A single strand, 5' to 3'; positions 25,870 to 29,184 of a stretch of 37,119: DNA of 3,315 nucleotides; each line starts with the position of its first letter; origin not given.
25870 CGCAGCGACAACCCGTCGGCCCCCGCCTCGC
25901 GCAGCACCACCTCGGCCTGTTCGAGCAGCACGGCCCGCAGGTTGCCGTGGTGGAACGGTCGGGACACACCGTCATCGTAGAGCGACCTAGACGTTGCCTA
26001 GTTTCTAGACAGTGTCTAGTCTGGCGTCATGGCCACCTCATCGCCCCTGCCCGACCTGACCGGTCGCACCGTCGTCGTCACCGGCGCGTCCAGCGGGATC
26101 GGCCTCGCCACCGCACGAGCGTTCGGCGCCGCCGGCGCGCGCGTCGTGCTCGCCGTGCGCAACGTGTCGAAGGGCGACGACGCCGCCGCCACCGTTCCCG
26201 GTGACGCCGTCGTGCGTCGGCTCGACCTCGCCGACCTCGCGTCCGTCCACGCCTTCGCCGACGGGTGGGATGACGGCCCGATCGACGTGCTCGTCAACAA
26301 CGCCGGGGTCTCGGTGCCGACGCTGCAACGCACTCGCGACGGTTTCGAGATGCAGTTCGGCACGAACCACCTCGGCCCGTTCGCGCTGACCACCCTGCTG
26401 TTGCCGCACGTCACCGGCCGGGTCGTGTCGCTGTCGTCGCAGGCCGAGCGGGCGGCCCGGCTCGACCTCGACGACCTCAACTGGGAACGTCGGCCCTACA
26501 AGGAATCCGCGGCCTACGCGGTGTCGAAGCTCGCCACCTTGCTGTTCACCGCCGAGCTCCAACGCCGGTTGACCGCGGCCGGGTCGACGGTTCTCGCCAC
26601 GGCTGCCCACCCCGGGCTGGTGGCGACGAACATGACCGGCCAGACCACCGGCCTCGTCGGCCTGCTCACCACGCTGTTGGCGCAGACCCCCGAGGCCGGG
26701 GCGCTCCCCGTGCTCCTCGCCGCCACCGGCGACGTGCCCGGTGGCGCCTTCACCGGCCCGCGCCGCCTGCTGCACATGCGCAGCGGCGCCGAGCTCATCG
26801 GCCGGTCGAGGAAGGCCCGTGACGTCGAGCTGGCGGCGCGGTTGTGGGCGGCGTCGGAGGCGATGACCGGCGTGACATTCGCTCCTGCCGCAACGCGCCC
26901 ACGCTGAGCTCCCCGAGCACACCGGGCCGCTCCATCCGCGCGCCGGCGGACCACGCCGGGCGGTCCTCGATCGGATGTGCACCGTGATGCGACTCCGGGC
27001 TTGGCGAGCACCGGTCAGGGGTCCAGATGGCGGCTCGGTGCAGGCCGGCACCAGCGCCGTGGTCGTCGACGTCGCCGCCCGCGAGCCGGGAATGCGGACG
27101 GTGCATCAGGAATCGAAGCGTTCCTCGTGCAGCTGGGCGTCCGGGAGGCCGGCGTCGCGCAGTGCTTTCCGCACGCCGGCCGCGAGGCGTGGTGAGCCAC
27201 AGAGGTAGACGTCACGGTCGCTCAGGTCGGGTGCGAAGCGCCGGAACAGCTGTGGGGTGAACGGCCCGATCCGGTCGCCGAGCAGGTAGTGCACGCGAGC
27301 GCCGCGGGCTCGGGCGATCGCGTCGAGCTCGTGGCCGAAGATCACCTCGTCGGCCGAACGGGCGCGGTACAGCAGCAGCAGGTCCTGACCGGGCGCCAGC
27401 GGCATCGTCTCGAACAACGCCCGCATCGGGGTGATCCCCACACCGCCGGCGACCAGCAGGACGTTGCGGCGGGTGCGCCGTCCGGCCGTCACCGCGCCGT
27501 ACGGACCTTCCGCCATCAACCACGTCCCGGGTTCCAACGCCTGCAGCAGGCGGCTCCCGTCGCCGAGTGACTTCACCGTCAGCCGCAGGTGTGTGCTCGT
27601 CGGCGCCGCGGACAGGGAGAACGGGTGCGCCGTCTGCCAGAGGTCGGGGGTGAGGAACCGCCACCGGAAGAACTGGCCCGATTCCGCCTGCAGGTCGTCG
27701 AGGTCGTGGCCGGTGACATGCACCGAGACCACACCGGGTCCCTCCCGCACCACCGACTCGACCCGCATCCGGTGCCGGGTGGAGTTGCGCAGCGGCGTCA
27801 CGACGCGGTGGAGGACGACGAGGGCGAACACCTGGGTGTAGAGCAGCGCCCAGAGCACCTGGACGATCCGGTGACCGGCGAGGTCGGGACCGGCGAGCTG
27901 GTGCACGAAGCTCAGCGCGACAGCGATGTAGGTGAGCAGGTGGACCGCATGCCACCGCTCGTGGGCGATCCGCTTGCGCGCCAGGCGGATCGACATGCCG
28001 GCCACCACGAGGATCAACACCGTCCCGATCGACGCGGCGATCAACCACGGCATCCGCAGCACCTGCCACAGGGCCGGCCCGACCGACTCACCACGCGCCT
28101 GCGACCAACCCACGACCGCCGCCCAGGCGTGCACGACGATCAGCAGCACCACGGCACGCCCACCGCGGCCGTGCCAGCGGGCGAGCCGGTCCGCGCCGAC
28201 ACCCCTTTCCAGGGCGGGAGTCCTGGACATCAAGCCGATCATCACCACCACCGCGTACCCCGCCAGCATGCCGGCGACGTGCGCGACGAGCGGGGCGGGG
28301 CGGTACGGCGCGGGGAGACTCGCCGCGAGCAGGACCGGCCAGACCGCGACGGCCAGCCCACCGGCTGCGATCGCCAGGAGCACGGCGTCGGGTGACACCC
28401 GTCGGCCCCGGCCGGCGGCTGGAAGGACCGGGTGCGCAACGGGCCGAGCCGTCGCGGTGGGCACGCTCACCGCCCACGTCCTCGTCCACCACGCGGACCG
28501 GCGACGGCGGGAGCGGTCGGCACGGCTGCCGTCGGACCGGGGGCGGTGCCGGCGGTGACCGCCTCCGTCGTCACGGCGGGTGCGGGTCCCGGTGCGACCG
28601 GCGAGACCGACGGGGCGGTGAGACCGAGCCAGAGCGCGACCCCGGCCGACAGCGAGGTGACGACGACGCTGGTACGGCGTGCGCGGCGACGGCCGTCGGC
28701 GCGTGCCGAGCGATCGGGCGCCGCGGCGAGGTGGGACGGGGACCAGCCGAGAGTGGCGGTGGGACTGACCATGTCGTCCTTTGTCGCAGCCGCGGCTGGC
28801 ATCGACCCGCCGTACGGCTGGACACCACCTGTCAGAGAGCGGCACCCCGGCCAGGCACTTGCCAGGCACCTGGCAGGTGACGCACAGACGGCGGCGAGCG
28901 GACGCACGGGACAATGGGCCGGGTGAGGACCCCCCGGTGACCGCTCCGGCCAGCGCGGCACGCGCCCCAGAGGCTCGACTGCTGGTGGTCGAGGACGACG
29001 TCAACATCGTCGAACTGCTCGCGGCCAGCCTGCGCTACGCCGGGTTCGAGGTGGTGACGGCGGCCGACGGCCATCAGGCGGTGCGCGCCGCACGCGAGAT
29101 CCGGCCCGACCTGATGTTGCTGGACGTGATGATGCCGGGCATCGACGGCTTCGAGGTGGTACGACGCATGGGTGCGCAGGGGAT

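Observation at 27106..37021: Two-component-system-centred cluster: two NOX-like ferric reductases, a flavinylated FMN_bind protein with ApbE, and a DUF3500 lipoprotein with a HupE/UreJ-like permease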

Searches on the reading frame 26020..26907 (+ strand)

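Call 30: search_protein_families(library=pfam, proteins=[window:26020-26907:+], max_evalue=0.001)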
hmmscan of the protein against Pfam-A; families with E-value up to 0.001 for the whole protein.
window:26020-26907:+ (295 aa): 3 families
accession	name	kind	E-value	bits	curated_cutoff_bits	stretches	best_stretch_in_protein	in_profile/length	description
PF00106.31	adh_short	-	2.4e-28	99.4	26.6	1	17-208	2-189/195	short chain dehydrogenase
PF13561.12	adh_short_C2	-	8.7e-17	61.9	27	1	22-224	1-199/236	Enoyl-(Acyl carrier protein) reductase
PF01370.27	Epimerase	-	1.3e-08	35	20.9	1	18-180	1-156/240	NAD dependent epimerase/dehydratase family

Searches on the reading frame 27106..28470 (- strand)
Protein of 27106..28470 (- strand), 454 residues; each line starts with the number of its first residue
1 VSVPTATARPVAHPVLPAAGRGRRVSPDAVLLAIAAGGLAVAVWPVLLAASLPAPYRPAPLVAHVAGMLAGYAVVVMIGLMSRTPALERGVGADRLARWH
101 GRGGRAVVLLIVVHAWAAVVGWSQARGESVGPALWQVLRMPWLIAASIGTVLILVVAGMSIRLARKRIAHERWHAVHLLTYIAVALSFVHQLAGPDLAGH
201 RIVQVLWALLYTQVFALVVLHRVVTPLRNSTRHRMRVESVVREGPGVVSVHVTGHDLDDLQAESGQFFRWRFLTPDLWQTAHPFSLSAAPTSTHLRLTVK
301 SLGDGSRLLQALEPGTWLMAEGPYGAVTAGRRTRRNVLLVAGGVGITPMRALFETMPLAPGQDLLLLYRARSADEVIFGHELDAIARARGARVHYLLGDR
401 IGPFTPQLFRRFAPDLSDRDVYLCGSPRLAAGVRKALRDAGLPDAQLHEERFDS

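Call 7: search_protein_families(library=pfam, proteins=[window:27106-28470:-], max_evalue=0.01)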
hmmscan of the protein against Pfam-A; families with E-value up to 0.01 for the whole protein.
window:27106-28470:- (454 aa): 3 families
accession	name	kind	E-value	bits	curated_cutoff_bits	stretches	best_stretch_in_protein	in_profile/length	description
PF01794.25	Ferric_reduct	-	5.3e-14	52.8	28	1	66-187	1-120/121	Ferric reductase like transmembrane component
PF00175.26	NAD_binding_1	-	1e-07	33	22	1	339-435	1-109/109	Oxidoreductase NAD-binding domain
PF08022.18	FAD_binding_8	-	0.00091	19.7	22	1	248-311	17-80/109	FAD-binding domain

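Call 8: search_protein_families(library=ncbifam, proteins=[window:27106-28470:-], max_evalue=0.001)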
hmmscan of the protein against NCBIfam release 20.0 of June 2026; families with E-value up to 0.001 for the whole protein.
window:27106-28470:- (454 aa): 17 families
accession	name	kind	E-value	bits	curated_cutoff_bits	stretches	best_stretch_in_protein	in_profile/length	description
NF009805.0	PRK13289.1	equivalog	7.6e-18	64.6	432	1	234-452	156-392/399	NO-inducible flavohemoprotein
NF007964.0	PRK10684.1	equivalog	2.2e-16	59.7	383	1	229-453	6-238/333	NADH oxidoreductase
NF040810.1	BenC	equivalog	1.7e-15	57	430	1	232-453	104-331/333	benzoate 1,2-dioxygenase electron transfer component BenC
NF058606.1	GlBtMonoRdsGbcB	equivalog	2.7e-13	49.5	500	1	225-452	6-247/362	glycine betaine monooxygenase reductase subunit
NF000796.0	PRK00054.1-1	equivalog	8.6e-13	48.1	224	1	235-390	6-145/254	dihydroorotate dehydrogenase electron transfer subunit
TIGR02160.1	PA_CoA_Oxy5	hypoth_equivalog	1e-10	40.9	420.8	1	233-393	2-169/352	1,2-phenylacetyl-CoA epoxidase subunit PaaE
NF006220.0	PRK08345.1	subfamily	4.3e-09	36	395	1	283-382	60-163/294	cytochrome-c3 hydrogenase subunit gamma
TIGR01941.1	nqrF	equivalog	5.7e-09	35.4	295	1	302-447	239-398/405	NADH:ubiquinone reductase (Na(+)-transporting) subunit F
NF045803.1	MethMoxFADbindMmoC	equivalog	9e-09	34.5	500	1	261-452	139-340/343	aromatic/alkene monooxygenase hydroxylase FAD-binding subunit MmoC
NF040830.1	sulfhyd_ShyC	equivalog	2.6e-08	33.4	600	1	281-382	54-157/288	NAD(P)-dependent hydrogenase/sulfhydrogenase 2 subunit gamma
NF008822.0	PRK11872.1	equivalog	2.8e-07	29.9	402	1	241-453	117-336/341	anthranilate 1,2-dioxygenase electron transfer component AntC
NF000798.0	PRK00054.1-3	equivalog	5.9e-06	26.1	219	1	258-356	27-123/244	dihydroorotate dehydrogenase electron transfer subunit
NF009414.0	PRK12778.1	equivalog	2.6e-05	22.7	1103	1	290-386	54-149/752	bifunctional dihydroorotate dehydrogenase B NAD binding subunit/NADPH-dependent glutamate synthase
NF004862.0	PRK06222.1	subfamily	8e-05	22.3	220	1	292-387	56-150/281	sulfide/dihydroorotate dehydrogenase-like FAD/NAD-binding protein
NF005963.0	PRK08051.1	equivalog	0.00011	21.5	230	1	281-388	46-158/233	NAD(P)H-flavin reductase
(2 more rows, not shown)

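Call 41: find_homologous_proteins(query=window:27106-28398:-)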
Query window:27106-28398:- (430 aa): 6344 proteins with E <= 0.001 among 8000 candidates; the best 120 are listed.
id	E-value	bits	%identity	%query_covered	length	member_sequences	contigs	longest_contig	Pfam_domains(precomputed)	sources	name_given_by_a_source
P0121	5.1e-220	749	79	100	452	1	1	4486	PF01794.26,PF00175.27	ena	-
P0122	1.7e-203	694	73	100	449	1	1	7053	PF01794.26,PF00175.27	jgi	jgi:predicted ferric reductase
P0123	2.8e-201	687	71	100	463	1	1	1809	PF01794.26,PF00175.27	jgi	jgi:predicted ferric reductase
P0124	2.6e-199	680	71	100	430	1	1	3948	PF01794.26,PF00175.27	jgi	jgi:predicted ferric reductase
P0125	4.0e-198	677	72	100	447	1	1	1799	PF01794.26,PF00175.27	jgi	jgi:predicted ferric reductase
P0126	6.4e-197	673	70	99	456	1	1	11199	PF01794.26,PF00175.27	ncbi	ncbi:MAG: ferredoxin reductase family protein, partial [Frankia sp.]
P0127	9.3e-197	672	70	100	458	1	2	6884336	PF01794.26,PF00175.27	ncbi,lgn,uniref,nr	ncbi:ferredoxin reductase family protein [Pseudofrankia sp. DC12]|uniref:ferredoxin reductase family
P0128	1.8e-195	668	71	99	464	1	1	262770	PF01794.26,PF08022.19,PF00175.27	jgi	jgi:predicted ferric reductase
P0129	2.1e-195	668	71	100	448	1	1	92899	PF01794.26,PF00175.27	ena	-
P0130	9.7e-195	665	73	97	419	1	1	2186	PF01794.26,PF00175.27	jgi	jgi:predicted ferric reductase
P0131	1.4e-194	665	72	95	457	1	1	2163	PF01794.26,PF00175.27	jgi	jgi:predicted ferric reductase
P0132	1.7e-194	665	70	100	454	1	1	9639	PF01794.26,PF00175.27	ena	-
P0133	2.2e-194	664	70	99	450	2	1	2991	PF01794.26,PF00175.27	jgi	jgi:predicted ferric reductase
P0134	2.9e-194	664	72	95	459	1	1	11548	PF01794.26,PF00175.27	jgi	jgi:predicted ferric reductase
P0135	5.7e-194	663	71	99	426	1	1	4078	PF01794.26,PF00175.27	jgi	-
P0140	9.4e-193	659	71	99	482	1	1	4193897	PF01794.26,PF00175.27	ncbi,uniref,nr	ncbi:ferredoxin reductase family protein [Jatrophihabitans telluris]|uniref:Ferredoxin reductase fam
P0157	4.2e-188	644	68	99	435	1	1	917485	PF01794.26,PF00175.27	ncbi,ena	-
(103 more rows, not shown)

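Call 42: find_encoding_contigs(protein=P0127, flank=10000, max_places=1)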
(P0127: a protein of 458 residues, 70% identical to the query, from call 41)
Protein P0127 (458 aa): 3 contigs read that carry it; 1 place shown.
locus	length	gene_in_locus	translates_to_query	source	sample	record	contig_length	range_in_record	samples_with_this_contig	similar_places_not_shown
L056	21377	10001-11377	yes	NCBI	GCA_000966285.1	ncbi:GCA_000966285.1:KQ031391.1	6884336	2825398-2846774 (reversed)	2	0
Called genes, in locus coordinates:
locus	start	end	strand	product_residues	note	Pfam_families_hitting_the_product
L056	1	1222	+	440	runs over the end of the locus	PF03007:WS_DGAT_cat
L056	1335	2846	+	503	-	PF07690:MFS_1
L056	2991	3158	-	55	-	-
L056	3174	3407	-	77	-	-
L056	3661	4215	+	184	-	PF00440:TetR_N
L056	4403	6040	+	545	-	PF02129:Peptidase_S15, PF00326:Peptidase_S9, PF00561:Abhydrolase_1 (faint), PF12146:Hydrolase_4 (faint), PF08530:PepX_C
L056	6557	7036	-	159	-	-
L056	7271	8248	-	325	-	PF01435:Peptidase_M48 (weak)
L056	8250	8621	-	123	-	PF03965:Penicillinase_R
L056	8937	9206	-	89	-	-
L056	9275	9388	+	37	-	-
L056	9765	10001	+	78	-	-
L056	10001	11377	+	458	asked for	PF01794:Ferric_reduct, PF00175:NAD_binding_1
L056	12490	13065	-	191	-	-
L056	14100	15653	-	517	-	PF07690:MFS_1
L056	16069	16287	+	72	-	PF04672:Methyltransf_19 (weak)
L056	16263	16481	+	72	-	PF04672:Methyltransf_19 (faint)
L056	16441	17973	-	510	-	PF00069:Pkinase, PF07714:PK_Tyr_Ser-Thr, PF01636:APH (faint), PF03109:ABC1 (faint)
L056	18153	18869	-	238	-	-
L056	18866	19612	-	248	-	-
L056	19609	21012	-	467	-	PF02518:HATPase_c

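Call 43: find_encoding_contigs(protein=P0140, flank=10000, max_places=1)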
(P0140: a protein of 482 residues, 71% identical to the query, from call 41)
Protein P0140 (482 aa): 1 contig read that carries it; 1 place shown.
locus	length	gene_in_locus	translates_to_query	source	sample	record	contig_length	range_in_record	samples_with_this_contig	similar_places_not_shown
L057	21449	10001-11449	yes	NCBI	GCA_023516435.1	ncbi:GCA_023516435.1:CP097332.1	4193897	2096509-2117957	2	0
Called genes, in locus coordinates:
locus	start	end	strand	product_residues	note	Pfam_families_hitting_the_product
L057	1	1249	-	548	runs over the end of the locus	PF00563:EAL, PF00989:PAS (weak), PF08448:PAS_4 (weak), PF13426:PAS_9 (weak), PF00989:PAS, PF13188:PAS_8, PF13426:PAS_9, PF08447:PAS_3, +1 more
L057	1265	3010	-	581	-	PF13424:TPR_12 (faint), PF00515:TPR_1 (faint), PF07719:TPR_2 (faint), PF00990:GGDEF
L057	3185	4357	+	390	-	PF03706:LPG_synthase_TM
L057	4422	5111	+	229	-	PF00072:Response_reg, PF21695:GlnR_1st (weak), PF00486:Trans_reg_C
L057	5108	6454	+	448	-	PF00672:HAMP, PF00512:HisKA, PF02518:HATPase_c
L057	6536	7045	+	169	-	-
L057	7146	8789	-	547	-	PF00672:HAMP, PF26769:HAMP_PhoQ (weak), PF00512:HisKA, PF02518:HATPase_c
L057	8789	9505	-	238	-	PF00072:Response_reg, PF00486:Trans_reg_C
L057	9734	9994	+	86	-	-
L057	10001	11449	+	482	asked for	PF01794:Ferric_reduct, PF00175:NAD_binding_1 (weak)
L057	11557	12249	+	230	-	PF00072:Response_reg, PF00486:Trans_reg_C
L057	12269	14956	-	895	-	PF02687:FtsX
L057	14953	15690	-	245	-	PF00005:ABC_tran, PF13304:AAA_21 (faint)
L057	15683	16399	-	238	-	PF00005:ABC_tran, PF13304:AAA_21 (faint)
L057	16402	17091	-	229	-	-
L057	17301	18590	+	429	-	PF00672:HAMP, PF00512:HisKA, PF02518:HATPase_c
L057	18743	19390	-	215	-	PF06736:TMEM175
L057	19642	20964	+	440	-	PF04389:Peptidase_M28, PF01546:Peptidase_M20, PF07687:M20_dimer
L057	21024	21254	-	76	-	PF18963:DUF5703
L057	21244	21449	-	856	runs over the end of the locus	PF00270:DEAD, PF00271:Helicase_C (weak), PF08482:HrpB_C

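Call 44: find_encoding_contigs(protein=P0157, flank=10000, max_places=1)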
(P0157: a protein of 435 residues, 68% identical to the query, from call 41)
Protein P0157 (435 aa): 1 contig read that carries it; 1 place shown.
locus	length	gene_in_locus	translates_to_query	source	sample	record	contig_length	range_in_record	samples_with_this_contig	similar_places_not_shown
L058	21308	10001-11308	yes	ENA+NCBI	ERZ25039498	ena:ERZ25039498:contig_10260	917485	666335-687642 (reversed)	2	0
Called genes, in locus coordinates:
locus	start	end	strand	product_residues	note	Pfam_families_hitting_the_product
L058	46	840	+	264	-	PF00378:ECH_1, PF16113:ECH_2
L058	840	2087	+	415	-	PF02771:Acyl-CoA_dh_N, PF02770:Acyl-CoA_dh_M, PF00441:Acyl-CoA_dh_1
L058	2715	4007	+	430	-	PF02771:Acyl-CoA_dh_N, PF02770:Acyl-CoA_dh_M (weak), PF00441:Acyl-CoA_dh_1, PF08028:Acyl-CoA_dh_2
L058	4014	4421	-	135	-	PF12680:SnoaL_2 (weak)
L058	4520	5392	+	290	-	PF00561:Abhydrolase_1, PF12146:Hydrolase_4 (weak), PF12697:Abhydrolase_6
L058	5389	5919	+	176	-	PF04978:MST, PF11716:MDMPI_N (weak), PF12867:DinB_2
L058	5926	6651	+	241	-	PF00881:Nitroreductase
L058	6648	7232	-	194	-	PF00440:TetR_N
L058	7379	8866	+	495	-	PF07690:MFS_1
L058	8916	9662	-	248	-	PF01370:Epimerase (weak), PF08659:KR (weak), PF00106:adh_short, PF13561:adh_short_C2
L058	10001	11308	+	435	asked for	PF01794:Ferric_reduct, PF00175:NAD_binding_1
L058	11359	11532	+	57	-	-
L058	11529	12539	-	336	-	PF00962:A_deaminase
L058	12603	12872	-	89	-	PF02467:Whib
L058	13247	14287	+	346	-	PF00296:Bac_luciferase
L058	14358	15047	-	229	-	PF00378:ECH_1, PF16113:ECH_2 (weak)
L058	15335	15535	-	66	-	-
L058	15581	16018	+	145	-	PF13463:HTH_27 (faint), PF22381:Staph_reg_Sar_Rot, PF01047:MarR, PF12802:MarR_2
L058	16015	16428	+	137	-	PF08837:DUF1810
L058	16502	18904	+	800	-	PF09364:XFP_N, PF03894:XFP, PF09363:XFP_C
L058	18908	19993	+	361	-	PF00871:Acetate_kinase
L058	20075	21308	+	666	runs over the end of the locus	PF13582:Reprolysin_3 (faint)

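Call 95: search_protein_families(library=pfam, proteins=[L056:9765-10001:+, L057:9734-9994:+], max_evalue=1)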
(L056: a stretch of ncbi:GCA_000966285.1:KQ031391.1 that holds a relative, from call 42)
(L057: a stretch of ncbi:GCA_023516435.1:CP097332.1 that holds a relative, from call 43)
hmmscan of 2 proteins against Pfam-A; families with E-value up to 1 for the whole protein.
L056:9765-10001:+ (78 aa): 0 families

L057:9734-9994:+ (86 aa): 0 families

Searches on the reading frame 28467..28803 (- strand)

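Call 95: search_protein_families(library=pfam, proteins=[window:28467-28803:-], max_evalue=1)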
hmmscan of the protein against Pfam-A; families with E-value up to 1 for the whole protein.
window:28467-28803:- (112 aa): 0 families

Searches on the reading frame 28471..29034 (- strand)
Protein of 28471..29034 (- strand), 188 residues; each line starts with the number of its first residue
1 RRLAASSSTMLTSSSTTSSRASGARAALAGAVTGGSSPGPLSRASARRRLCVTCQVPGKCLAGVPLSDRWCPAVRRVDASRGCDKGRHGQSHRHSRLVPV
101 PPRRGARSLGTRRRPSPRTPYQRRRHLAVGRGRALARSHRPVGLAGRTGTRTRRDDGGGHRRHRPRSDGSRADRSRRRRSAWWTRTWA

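Call 30: search_protein_families(library=pfam, proteins=[window:28471-29034:-], max_evalue=0.001)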
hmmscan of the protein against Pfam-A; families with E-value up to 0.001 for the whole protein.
window:28471-29034:- (188 aa): 0 families
